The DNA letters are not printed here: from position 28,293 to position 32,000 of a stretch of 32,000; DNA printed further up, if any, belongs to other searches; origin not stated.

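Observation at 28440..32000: Giant orphan protein at the edge of an accessory island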

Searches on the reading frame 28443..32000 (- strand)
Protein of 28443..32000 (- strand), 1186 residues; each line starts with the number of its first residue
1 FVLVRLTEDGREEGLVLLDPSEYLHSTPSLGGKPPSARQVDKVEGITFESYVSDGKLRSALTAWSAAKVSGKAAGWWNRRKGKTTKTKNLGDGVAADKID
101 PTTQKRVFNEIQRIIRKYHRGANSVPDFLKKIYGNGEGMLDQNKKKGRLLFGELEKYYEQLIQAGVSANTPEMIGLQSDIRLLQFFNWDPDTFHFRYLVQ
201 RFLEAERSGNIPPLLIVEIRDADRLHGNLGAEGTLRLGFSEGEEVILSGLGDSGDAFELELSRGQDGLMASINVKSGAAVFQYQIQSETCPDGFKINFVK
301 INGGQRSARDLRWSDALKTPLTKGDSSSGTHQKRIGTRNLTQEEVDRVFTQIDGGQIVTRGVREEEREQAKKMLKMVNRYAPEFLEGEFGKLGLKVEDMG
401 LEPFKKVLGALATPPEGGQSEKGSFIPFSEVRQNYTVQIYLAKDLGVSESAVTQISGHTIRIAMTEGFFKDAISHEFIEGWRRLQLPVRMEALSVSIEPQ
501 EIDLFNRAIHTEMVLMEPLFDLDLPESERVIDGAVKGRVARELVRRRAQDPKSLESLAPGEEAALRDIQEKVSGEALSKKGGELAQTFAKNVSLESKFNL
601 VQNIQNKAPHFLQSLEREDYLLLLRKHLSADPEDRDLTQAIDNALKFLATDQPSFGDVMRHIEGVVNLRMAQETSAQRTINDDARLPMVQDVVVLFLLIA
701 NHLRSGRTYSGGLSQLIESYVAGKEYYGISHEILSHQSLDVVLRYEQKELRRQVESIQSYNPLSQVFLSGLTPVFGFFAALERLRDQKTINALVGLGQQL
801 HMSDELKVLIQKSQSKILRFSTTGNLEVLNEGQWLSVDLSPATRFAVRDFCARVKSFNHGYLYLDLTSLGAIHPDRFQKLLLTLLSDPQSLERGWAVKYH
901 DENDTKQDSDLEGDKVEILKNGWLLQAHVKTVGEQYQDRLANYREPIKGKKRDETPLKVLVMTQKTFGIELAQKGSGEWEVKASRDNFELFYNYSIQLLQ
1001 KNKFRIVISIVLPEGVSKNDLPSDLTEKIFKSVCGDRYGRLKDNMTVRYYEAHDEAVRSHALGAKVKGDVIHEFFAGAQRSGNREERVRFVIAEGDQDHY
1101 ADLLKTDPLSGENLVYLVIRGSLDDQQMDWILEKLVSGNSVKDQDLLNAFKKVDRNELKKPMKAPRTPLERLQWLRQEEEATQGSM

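Call 4: search_protein_families(library=pfam, proteins=[window:28443-32000:-], max_evalue=0.1)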
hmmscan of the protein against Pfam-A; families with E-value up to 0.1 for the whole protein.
window:28443-32000:- (1186 aa): 0 families

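Call 5: search_protein_families(library=padloc, proteins=[window:28443-32000:-], max_evalue=0.1)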
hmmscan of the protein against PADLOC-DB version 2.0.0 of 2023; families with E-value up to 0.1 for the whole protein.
window:28443-32000:- (1186 aa): 0 families

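Call 6: search_protein_families(library=ncbifam, proteins=[window:28443-32000:-], max_evalue=0.1)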
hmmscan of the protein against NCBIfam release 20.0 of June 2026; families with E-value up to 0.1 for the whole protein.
window:28443-32000:- (1186 aa): 0 families

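Call 7: find_homologous_proteins(query=window:28443-32000:-)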
Query window:28443-32000:- (1186 aa): 2 proteins with E <= 0.001 among 8000 candidates.
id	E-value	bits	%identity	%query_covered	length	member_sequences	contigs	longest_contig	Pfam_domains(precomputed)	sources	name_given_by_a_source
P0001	0.0e+0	2663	100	100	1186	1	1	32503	-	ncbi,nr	ncbi:MAG: hypothetical protein HYZ67_08590, partial [Chlamydiae bacterium]|nr:hypothetical protein [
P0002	0.0e+0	2348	89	100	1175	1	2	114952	-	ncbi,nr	ncbi:MAG: hypothetical protein HYS07_02865, partial [Chlamydiae bacterium]|nr:hypothetical protein [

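Call 8: find_related_loci(query=window:28443-32000:-, collection=genome_contigs, flank=10000)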
Query window:28443-32000:- (1186 aa) in genome_contigs; peptide patterns used: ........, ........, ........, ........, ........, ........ (x = any residue, [..] = any of these).
52 stretches matched a pattern, but none encodes a relative of the query by tblastn (E <= 1e-3).

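Call 9: find_encoding_contigs(protein=P0002, flank=10000)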
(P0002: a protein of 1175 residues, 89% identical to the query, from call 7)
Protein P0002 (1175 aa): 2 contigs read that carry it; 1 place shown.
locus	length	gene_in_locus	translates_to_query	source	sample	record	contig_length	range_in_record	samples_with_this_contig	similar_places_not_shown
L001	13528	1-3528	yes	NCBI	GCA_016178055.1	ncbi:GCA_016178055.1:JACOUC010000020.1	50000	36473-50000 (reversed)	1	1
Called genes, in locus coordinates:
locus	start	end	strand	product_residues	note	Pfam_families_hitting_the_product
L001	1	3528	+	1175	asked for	?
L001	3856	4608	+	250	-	PF20772:TACO1_YebC_N, PF01709:Transcrip_reg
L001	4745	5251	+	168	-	PF02075:RuvC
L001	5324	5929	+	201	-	PF01330:RuvA_N, PF00633:HHH (faint), PF14520:HHH_5, PF21176:RecR_HhH (faint), PF07499:RuvA_C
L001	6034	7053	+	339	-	PF05496:RuvB_N, PF06068:TIP49 (faint), PF00004:AAA, PF07728:AAA_5 (weak), PF17864:AAA_lid_4, PF05491:WHD_RuvB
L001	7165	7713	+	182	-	PF02482:Ribosomal_S30AE, PF16321:Ribosom_S30AE_C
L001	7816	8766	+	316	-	PF02603:Hpr_kinase_N, PF07475:Hpr_kinase_C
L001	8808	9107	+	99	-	PF00381:PTS-HPr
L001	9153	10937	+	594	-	PF05524:PEP-utilisers_N, PF00391:PEP-utilizers, PF02896:PEP-utilizers_C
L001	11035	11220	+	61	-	-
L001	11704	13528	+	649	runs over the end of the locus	PF00483:NTP_transferase, PF12804:NTP_transf_3, PF00438:S-AdoMet_synt_N, PF02772:S-AdoMet_synt_M, PF02773:S-AdoMet_synt_C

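Call 10: find_encoding_contigs(protein=P0001, flank=10000)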
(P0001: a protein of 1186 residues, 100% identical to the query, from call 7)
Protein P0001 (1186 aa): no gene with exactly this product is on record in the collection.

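Call 13: search_solved_structures(query=window:28443-32000:-, max_evalue=10)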
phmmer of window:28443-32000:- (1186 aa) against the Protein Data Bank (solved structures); distinct sequences matched with E-value up to 10: 0.

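Call 24: search_protein_representatives(protein=window:28443-32000:-)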
Query: 1186 residues. Proteins with E-value up to 0.001 (for the whole library): 6; up to 1e-10: 3; up to 1e-30: 2. The best 6 are listed.
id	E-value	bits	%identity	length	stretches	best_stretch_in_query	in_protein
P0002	0.0e+00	2347.7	90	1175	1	1-1186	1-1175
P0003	7.4e-44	166.1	29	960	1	627-1171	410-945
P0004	8.7e-21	89.7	32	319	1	859-1179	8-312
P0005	1.8e-09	52.3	25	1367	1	632-1154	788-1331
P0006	4.3e-05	37.8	34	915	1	327-538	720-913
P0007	4.7e-05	37.6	25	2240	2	596-734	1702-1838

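Call 26: search_protein_families(library=pfam, proteins=[P0003, P0004, P0005, P0006, P0007], max_evalue=0.01)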
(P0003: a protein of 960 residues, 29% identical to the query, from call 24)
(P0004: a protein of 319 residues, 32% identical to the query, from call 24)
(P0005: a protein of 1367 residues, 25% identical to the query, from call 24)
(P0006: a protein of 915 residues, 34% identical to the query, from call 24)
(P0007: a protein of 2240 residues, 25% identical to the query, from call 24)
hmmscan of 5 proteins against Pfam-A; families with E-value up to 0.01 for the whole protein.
P0003 (960 aa): 0 families

P0004 (319 aa): 0 families

P0005 (1367 aa): 1 family
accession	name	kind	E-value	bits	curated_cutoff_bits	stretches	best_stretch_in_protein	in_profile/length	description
PF09235.17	SAM_Ste50p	-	0.0083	16.8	21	0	783-813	17-48/75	Ste50p, sterile alpha motif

P0006 (915 aa): 0 families

P0007 (2240 aa): 1 family
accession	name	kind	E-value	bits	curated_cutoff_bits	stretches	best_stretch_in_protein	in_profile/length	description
PF08282.18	Hydrolase_3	-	0.0015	18.7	20.9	0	1030-1088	158-212/255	haloacid dehalogenase-like hydrolase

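Call 30: list_cluster_members(proteins=[P0003, P0004, P0005, P0006, P0007, P0001, P0002])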
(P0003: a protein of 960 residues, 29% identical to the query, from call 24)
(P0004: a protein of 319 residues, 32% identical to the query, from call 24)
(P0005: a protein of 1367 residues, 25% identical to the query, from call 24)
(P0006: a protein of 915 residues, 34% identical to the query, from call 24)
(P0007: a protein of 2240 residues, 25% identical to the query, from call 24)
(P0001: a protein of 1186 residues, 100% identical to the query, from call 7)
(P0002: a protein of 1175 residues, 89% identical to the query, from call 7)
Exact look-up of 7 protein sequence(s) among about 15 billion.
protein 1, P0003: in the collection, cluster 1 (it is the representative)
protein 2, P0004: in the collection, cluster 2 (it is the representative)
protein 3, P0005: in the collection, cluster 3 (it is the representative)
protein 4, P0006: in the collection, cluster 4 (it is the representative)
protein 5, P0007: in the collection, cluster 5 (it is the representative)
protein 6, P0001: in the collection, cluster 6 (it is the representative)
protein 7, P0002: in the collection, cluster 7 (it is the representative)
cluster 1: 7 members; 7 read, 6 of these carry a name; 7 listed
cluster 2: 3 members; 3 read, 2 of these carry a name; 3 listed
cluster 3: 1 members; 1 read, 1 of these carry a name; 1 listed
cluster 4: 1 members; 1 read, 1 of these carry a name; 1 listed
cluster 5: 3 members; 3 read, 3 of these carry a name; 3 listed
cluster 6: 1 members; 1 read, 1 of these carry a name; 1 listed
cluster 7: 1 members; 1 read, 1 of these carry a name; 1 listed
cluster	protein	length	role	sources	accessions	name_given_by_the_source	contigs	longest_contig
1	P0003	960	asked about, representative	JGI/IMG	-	hypothetical protein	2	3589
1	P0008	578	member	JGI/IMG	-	hypothetical protein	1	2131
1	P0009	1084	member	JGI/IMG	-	hypothetical protein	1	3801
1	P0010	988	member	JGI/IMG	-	hypothetical protein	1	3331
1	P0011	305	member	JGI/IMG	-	hypothetical protein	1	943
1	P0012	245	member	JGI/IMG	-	hypothetical protein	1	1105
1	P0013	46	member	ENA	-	-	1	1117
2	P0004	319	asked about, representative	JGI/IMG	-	hypothetical protein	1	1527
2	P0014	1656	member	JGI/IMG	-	hypothetical protein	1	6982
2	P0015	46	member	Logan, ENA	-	-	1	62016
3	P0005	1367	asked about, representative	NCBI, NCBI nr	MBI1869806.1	MAG: hypothetical protein HYS07_01275 [Chlamydiae bacterium] | hypothetical protein [Chlamydiota bacterium]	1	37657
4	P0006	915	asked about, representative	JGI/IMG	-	hypothetical protein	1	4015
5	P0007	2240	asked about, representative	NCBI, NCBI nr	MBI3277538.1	MAG: hypothetical protein HYZ66_07250 [Chlamydiae bacterium] | hypothetical protein [Chlamydiota bacterium]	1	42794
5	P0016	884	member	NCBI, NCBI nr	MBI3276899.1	MAG: hypothetical protein HYZ66_04000, partial [Chlamydiae bacterium] | hypothetical protein [Chlamydiota bacterium]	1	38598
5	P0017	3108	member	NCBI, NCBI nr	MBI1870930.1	MAG: hypothetical protein HYS07_07045 [Chlamydiae bacterium] | hypothetical protein [Chlamydiota bacterium]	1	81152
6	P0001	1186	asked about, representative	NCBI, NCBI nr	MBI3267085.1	MAG: hypothetical protein HYZ67_08590, partial [Chlamydiae bacterium] | hypothetical protein [Chlamydiota bacterium]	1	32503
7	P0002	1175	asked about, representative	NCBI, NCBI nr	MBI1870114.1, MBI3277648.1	MAG: hypothetical protein HYS07_02865, partial [Chlamydiae bacterium] | hypothetical protein [Chlamydiota bacterium]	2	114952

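Call 37: find_encoding_contigs(protein=P0017, flank=8000, max_places=3)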
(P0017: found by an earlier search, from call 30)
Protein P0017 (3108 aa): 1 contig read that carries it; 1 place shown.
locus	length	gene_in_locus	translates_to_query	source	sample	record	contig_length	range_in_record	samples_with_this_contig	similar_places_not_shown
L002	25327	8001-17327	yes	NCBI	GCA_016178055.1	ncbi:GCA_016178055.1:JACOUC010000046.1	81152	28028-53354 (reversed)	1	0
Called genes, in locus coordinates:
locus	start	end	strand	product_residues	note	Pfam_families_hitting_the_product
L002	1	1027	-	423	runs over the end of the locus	-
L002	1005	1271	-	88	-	-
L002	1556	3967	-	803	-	PF03030:H_PPase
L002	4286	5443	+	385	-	PF13173:AAA_14, PF13635:DUF4143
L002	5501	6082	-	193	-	PF13669:Glyoxalase_4 (faint)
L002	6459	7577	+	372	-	PF01548:DEDD_Tnp_IS110 (weak), PF02371:Transposase_20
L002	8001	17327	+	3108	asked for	-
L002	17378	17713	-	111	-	PF25541:TBCA_PH (weak)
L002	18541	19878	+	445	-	PF02878:PGM_PMM_I, PF02879:PGM_PMM_II, PF02880:PGM_PMM_III, PF00408:PGM_PMM_IV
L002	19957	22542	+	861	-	PF02861:Clp_N, PF23569:NBD_SMAX1 (weak), PF00004:AAA, PF17871:AAA_lid_9, PF00004:AAA, PF07724:AAA_2, PF07728:AAA_5, PF10431:ClpB_D2-small, +10 more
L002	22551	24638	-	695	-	PF22896:OB_RNR_1st (faint), PF08206:OB_RNB, PF17876:CSD2, PF00773:RNB, PF00575:S1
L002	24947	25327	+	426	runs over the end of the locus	PF00815:Histidinol_dh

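Call 38: find_encoding_contigs(protein=P0005, flank=8000, max_places=3)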
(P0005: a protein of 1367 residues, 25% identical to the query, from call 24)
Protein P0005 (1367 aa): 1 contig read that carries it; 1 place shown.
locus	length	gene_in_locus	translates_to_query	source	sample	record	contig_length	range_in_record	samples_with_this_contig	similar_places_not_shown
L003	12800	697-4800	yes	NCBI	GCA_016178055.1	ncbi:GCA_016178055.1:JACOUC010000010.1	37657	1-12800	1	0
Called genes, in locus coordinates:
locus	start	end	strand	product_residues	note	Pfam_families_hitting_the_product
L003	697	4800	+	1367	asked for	-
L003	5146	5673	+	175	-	-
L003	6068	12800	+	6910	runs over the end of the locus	PF00378:ECH_1, PF16113:ECH_2, PF00501:AMP-binding, PF16177:ACAS_N, PF13193:AMP-binding_C, PF00107:ADH_zinc_N, PF00378:ECH_1, PF16113:ECH_2, +6 more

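Call 56: find_related_loci(query=window:28443-32000:-, collection=metagenome_contigs, flank=10000)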
Query window:28443-32000:- (1186 aa) in metagenome_contigs; peptide patterns used: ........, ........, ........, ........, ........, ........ (x = any residue, [..] = any of these).
58 stretches matched a pattern, but none encodes a relative of the query by tblastn (E <= 1e-3).

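Call 57: find_related_loci(query=window:28443-32000:-, collection=viral_contigs, flank=5000)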
Query window:28443-32000:- (1186 aa) in viral_contigs; peptide patterns used: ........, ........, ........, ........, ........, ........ (x = any residue, [..] = any of these).
2 stretches matched a pattern, but none encodes a relative of the query by tblastn (E <= 1e-3).

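Call 58: find_encoding_contigs(protein=P0014, flank=5000, max_places=3)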
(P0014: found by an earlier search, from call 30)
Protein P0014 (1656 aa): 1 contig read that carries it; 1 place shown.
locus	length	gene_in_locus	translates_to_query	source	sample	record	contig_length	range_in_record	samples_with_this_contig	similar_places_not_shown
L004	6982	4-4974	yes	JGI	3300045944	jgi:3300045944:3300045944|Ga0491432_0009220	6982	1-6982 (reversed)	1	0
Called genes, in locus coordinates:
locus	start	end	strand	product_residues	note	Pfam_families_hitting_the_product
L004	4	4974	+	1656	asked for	-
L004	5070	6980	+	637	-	?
